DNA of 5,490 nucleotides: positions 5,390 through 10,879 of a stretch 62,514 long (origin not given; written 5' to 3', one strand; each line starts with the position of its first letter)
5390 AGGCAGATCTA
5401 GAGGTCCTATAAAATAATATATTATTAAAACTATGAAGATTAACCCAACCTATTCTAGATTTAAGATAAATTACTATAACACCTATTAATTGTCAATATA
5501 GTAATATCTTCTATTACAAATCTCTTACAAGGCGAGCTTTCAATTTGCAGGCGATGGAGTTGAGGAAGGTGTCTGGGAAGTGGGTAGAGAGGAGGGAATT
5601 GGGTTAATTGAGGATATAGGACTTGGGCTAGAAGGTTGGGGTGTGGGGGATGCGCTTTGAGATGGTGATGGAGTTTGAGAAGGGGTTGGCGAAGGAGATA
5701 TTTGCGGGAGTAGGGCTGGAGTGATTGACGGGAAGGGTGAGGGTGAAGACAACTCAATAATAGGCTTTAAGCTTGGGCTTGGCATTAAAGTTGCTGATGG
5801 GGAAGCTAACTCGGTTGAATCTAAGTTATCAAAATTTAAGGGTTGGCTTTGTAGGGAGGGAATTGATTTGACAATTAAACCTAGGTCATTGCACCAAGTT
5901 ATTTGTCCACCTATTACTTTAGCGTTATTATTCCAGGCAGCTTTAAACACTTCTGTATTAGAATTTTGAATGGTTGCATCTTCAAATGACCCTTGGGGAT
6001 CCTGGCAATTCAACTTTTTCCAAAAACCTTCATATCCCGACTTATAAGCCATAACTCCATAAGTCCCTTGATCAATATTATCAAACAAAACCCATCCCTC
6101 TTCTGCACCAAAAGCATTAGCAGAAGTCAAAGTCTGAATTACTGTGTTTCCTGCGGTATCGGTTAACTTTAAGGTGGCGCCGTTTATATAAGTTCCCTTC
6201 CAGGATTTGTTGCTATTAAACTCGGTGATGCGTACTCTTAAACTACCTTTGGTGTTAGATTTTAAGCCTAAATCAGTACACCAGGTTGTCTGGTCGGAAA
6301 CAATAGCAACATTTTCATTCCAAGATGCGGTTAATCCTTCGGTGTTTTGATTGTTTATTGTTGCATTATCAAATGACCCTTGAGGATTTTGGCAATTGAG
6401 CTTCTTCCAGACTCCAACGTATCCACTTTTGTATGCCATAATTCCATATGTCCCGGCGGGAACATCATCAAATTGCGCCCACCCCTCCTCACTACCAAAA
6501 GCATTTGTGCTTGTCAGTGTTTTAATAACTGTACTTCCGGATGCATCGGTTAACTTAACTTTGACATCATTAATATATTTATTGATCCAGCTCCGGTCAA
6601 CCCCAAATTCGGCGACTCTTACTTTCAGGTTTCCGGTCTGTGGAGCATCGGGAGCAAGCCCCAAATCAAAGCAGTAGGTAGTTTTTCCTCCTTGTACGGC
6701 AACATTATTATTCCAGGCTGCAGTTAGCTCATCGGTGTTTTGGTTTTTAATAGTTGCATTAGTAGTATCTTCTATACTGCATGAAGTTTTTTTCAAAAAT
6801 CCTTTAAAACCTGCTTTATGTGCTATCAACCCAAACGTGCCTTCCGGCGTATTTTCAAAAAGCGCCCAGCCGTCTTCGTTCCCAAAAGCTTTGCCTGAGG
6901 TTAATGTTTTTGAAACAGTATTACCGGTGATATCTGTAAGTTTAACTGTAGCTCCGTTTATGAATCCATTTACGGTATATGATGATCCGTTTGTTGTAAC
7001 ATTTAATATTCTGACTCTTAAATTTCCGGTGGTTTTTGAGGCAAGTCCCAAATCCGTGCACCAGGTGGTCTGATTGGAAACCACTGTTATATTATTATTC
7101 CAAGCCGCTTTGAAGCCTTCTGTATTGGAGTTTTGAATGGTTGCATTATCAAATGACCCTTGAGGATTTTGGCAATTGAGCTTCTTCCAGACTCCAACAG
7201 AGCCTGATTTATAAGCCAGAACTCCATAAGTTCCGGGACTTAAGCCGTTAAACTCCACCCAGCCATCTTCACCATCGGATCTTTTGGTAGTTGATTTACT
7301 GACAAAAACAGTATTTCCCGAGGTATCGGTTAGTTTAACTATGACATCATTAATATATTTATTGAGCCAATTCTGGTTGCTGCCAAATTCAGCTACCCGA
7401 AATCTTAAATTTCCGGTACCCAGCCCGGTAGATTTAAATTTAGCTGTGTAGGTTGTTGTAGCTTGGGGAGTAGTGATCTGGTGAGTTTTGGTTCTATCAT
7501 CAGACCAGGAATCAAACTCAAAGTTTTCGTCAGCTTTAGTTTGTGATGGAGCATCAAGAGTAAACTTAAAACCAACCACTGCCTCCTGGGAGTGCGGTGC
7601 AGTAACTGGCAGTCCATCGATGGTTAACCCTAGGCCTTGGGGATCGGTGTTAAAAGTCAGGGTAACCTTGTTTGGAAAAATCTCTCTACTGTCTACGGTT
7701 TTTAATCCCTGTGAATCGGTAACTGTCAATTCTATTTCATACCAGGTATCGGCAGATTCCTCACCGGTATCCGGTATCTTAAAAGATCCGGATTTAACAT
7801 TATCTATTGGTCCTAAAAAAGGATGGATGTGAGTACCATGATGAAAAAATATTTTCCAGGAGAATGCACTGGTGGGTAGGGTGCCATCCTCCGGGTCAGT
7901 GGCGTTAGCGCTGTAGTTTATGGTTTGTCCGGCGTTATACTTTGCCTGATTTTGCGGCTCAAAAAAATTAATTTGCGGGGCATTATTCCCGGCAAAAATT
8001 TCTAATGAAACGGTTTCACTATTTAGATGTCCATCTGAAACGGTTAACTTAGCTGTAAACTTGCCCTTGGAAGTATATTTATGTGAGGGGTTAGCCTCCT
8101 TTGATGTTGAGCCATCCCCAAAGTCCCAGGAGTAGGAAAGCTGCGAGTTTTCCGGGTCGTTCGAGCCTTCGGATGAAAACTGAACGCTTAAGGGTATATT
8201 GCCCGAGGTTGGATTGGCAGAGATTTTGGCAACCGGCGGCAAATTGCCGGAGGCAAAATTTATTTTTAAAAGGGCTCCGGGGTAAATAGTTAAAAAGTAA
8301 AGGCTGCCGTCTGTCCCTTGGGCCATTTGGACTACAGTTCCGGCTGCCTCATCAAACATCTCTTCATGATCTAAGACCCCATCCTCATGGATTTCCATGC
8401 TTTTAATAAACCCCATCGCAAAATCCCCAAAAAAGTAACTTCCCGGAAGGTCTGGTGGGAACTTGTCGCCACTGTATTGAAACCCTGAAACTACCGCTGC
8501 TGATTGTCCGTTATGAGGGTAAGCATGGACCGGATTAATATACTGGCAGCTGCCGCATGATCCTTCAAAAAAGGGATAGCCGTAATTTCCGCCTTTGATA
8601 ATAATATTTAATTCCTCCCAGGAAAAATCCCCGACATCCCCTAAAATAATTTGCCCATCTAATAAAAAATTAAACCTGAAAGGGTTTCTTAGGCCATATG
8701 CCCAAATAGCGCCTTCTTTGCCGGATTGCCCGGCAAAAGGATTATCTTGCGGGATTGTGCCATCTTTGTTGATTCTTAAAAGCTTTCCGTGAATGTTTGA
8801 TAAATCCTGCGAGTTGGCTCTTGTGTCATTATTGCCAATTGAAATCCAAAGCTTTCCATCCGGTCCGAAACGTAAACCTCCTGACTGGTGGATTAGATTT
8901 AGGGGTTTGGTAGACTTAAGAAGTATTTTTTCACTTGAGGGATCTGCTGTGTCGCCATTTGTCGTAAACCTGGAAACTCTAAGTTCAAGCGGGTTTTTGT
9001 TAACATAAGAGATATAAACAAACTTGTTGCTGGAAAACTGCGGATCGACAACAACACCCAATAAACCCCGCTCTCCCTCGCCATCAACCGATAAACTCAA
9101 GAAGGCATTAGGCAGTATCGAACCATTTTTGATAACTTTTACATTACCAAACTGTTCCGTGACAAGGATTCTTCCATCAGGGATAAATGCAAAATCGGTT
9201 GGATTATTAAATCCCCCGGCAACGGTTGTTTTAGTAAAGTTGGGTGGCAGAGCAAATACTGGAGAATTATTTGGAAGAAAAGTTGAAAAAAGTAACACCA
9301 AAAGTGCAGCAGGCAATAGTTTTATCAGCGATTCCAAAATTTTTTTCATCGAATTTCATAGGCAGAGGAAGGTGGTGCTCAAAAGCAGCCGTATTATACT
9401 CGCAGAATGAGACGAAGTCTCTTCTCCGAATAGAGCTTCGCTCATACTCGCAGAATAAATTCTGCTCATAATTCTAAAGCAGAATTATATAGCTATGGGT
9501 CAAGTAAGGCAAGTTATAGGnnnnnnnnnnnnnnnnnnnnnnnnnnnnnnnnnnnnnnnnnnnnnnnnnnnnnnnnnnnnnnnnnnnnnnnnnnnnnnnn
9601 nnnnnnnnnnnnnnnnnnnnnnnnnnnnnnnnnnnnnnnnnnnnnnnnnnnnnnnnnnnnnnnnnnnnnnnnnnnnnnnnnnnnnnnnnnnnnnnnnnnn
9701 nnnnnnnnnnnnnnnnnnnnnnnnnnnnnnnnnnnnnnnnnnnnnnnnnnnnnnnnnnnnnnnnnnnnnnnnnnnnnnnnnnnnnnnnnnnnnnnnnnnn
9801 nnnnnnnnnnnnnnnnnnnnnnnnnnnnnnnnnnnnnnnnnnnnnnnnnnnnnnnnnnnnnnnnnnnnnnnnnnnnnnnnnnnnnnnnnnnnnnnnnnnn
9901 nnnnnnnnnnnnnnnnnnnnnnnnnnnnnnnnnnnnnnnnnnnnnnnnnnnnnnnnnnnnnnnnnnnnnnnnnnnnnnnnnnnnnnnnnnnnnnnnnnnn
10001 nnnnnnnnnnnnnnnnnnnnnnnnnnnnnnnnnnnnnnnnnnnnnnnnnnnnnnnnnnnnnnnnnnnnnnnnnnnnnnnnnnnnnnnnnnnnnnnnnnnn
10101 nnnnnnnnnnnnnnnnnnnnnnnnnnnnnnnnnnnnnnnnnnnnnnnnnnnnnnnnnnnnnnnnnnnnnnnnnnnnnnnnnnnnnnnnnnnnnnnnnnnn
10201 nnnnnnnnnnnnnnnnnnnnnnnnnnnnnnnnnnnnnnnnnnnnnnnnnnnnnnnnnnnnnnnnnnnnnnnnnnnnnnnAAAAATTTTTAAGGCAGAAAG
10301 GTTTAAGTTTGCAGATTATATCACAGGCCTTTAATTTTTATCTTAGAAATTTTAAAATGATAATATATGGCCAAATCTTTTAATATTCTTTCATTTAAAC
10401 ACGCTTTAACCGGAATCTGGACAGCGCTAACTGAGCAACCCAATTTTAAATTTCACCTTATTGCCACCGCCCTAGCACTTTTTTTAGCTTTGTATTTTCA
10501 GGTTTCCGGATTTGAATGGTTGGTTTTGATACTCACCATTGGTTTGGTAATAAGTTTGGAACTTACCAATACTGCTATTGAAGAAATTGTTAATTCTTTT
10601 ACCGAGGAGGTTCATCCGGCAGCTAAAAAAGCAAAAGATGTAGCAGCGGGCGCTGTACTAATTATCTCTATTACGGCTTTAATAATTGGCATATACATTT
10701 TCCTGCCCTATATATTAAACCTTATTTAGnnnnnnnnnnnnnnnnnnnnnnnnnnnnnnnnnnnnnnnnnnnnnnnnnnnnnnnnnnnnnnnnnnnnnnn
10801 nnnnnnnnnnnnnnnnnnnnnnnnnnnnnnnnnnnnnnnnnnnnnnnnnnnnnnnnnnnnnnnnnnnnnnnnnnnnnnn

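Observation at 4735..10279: Sortase and LPxTG substrate bracketing a giant dehydrogenase in one co-oriented surface cluster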

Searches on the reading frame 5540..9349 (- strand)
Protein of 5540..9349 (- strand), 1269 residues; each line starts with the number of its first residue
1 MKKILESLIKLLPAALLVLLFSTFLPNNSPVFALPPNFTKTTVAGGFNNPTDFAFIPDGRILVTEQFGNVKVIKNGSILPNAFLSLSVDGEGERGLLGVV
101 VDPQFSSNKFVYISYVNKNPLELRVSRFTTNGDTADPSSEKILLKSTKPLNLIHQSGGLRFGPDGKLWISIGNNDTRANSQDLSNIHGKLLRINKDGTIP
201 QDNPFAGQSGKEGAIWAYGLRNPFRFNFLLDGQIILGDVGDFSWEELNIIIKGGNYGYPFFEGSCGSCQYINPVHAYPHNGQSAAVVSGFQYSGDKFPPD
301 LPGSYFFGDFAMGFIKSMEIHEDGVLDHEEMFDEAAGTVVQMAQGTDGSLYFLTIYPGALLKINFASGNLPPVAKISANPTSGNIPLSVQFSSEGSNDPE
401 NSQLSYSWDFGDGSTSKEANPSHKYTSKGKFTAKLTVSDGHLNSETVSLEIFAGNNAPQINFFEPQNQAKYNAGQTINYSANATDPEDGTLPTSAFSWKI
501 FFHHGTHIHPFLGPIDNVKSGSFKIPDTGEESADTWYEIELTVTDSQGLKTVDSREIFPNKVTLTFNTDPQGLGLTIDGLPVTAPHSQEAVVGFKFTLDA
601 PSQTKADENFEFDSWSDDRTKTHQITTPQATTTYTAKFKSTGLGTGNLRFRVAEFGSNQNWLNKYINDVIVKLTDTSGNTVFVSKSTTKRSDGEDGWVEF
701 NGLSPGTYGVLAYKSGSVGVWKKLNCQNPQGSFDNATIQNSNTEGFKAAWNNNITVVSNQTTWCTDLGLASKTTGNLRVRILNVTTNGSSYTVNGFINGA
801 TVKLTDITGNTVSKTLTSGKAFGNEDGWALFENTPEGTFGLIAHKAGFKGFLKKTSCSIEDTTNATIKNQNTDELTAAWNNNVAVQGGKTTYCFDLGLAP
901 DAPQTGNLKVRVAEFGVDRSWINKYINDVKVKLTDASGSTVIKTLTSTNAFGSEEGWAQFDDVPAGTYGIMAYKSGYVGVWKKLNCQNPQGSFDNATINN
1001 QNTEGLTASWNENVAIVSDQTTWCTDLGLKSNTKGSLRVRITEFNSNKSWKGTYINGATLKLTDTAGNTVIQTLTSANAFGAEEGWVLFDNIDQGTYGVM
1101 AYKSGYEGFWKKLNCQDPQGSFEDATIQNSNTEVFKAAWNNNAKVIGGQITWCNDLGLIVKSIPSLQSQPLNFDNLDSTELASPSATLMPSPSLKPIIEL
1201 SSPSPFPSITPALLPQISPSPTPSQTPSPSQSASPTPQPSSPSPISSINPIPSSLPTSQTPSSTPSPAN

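Call 3: search_protein_families(library=pfam, proteins=[window:5540-9349:-], max_evalue=0.01)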
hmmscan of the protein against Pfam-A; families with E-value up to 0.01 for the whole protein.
window:5540-9349:- (1269 aa): 12 families
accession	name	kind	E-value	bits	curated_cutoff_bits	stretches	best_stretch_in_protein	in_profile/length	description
PF07995.17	GSDH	-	2.3e-58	198.5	25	1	47-355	1-324/332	Glucose / Sorbosone dehydrogenase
PF18911.6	PKD_4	-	2.2e-22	79.3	27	1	369-441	1-72/85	PKD domain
PF00801.26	PKD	-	3.1e-12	46.7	23.5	1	375-440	3-68/80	PKD domain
PF17210.9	SdrD_B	-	5.5e-12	46.3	29.7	1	659-730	17-82/112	SdrD B-like domain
PF13620.12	CarboxypepD_reg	-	1.9e-09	38.2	32.3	0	1051-1111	10-64/82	Carboxypeptidase regulatory-like domain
PF17802.7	SpaA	-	4.3e-09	36.8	23.1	0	1051-1099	12-56/91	Prealbumin-like fold domain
PF14686.12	fn3_3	-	3.7e-07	30.3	24.4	0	953-980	32-59/75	Polysaccharide lyase family 4, domain II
PF14801.12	TrmI-like_N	-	2e-05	24.9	24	0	930-963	8-41/50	TrmI-like N-terminal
PF18962.6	Por_Secre_tail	-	0.00076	20.2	27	0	666-717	19-66/75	Secretion system C-terminal sorting domain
PF24025.1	Ig_DR_A0283-like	-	0.0021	18.8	27.1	0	663-711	18-61/102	DR_A0283-like, Ig-like domain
PF22352.2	K319L-like_PKD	-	0.0025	18.2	27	0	388-446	13-77/84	K319L-like, PKD domain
PF18998.6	Flg_new_2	-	0.008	16.6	23.6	0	606-640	31-71/73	Divergent InlB B-repeat domain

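Call 5: search_protein_families(library=ncbifam, proteins=[window:5540-9349:-], max_evalue=0.1)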
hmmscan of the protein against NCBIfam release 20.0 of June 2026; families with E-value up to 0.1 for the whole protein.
window:5540-9349:- (1269 aa): 4 families
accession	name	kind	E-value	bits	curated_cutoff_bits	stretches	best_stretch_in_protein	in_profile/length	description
TIGR03606.1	non_repeat_PQQ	subfamily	1.3e-31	109.9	434.55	1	37-266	19-275/454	glucose/sorbosone family PQQ-dependent dehydrogenase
NF033206.1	ScyE_fam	subfamily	7.1e-07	29.1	80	1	27-70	232-275/333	ScyD/ScyE family protein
TIGR02604.1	Piru_Ver_Nterm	subfamily_domain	3.8e-05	23.2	122.2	1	131-356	99-340/367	PVC-type heme-binding CxxCH protein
TIGR04183.1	Por_Secre_tail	domain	0.043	13.8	23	0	925-951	17-42/72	T9SS type A sorting domain-containing protein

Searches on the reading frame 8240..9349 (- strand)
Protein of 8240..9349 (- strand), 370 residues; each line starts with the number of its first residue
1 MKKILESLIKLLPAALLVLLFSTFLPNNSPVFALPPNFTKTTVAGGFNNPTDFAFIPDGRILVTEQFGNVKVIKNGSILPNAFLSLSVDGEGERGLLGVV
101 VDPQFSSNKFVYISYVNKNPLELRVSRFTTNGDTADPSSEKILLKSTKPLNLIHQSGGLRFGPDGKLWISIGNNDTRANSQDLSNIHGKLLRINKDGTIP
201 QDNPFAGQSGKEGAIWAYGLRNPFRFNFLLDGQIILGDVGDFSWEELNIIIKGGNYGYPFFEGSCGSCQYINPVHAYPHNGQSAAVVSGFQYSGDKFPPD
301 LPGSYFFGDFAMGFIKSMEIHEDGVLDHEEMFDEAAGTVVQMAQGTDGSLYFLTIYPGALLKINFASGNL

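Call 38: search_solved_structures(query=window:8240-9349:-, max_evalue=0.00001, show_alignments=2)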
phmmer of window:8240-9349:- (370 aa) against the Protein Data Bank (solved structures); distinct sequences matched with E-value up to 0.00001: 13.
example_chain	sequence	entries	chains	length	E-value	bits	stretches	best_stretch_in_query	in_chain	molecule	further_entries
3a9g_A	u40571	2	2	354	5.6e-36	127.7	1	40-298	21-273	Putative uncharacterized protein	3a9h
7cdy_A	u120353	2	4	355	6.4e-33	117.7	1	43-364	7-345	glucose dehydrogenase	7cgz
2ism_A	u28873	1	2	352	1.6e-32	116.3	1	42-280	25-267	Putative oxidoreductase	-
2g8s_A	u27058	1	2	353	1.5e-28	103.3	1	46-363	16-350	Glucose/sorbosone dehydrogenases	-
5min_A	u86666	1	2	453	1.4e-27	100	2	177-267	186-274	Quinoprotein glucose dehydrogenase B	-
1c9u_A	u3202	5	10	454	3.5e-27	98.7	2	177-267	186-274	SOLUBLE QUINOPROTEIN GLUCOSE DEHYDROGENASE | PROTEIN (SOLUBLE QUINOPROTEIN GLUCOSE DEHYDROGENASE) | Quinoprotein glucose dehydrogenase B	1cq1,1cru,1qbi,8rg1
8re0_A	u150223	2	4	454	4.2e-27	98.5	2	177-267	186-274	Quinoprotein glucose dehydrogenase B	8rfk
3das_A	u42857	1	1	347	1.7e-24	89.9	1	40-282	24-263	Putative oxidoreductase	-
2wfx_B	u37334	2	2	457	4.3e-10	42.5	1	43-225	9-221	HEDGEHOG-INTERACTING PROTEIN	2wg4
2wft_A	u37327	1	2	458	4.4e-10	42.5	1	43-225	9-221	HEDGEHOG-INTERACTING PROTEIN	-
2wg3_C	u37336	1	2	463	4.5e-10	42.4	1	43-225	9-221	HEDGEHOG-INTERACTING PROTEIN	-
7pgm_A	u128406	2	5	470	4.6e-10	42.4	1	43-225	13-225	Hedgehog-interacting protein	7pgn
3ho3_A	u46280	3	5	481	5e-10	42.3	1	43-225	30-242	Hedgehog-interacting protein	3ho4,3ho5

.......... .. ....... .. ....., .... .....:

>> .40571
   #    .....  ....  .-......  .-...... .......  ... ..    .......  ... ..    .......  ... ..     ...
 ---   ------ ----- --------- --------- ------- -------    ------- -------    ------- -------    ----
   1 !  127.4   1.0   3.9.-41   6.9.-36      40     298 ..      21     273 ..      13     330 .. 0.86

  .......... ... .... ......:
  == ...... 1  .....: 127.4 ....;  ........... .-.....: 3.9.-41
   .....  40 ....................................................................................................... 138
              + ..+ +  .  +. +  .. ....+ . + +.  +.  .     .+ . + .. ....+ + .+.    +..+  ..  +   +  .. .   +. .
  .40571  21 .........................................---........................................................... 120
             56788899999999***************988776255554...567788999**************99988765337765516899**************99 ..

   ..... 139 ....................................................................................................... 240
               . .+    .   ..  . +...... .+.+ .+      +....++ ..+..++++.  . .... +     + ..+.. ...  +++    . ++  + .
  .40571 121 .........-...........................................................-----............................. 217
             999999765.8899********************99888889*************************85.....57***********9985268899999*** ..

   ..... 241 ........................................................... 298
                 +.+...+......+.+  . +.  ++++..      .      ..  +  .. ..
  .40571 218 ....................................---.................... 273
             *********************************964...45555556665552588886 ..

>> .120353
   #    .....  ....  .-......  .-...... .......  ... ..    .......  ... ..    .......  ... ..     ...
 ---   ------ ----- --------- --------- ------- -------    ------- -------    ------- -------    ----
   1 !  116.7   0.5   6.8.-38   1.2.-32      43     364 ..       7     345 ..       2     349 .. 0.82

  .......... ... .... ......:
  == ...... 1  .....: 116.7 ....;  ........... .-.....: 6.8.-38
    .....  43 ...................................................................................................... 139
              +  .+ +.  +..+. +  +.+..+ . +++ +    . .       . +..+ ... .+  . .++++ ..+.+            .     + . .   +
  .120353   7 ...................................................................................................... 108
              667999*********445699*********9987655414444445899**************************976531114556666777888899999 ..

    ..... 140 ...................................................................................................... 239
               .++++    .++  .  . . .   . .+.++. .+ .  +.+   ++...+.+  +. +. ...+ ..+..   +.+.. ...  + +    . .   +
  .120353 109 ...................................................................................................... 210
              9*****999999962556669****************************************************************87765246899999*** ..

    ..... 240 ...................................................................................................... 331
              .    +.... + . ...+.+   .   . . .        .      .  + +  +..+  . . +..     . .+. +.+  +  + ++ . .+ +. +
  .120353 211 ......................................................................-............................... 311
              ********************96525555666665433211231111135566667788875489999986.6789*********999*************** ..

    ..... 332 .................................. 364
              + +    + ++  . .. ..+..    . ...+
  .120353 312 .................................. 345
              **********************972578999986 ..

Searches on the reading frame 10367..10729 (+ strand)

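Call 3: search_protein_families(library=pfam, proteins=[window:10367-10729:+], max_evalue=0.01)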
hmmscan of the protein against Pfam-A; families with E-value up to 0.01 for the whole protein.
window:10367-10729:+ (120 aa): 1 family
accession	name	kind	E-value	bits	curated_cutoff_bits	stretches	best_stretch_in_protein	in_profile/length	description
PF01219.24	DAGK_prokar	-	1.2e-34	118.6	22.3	1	11-112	1-102/102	Prokaryotic diacylglycerol kinase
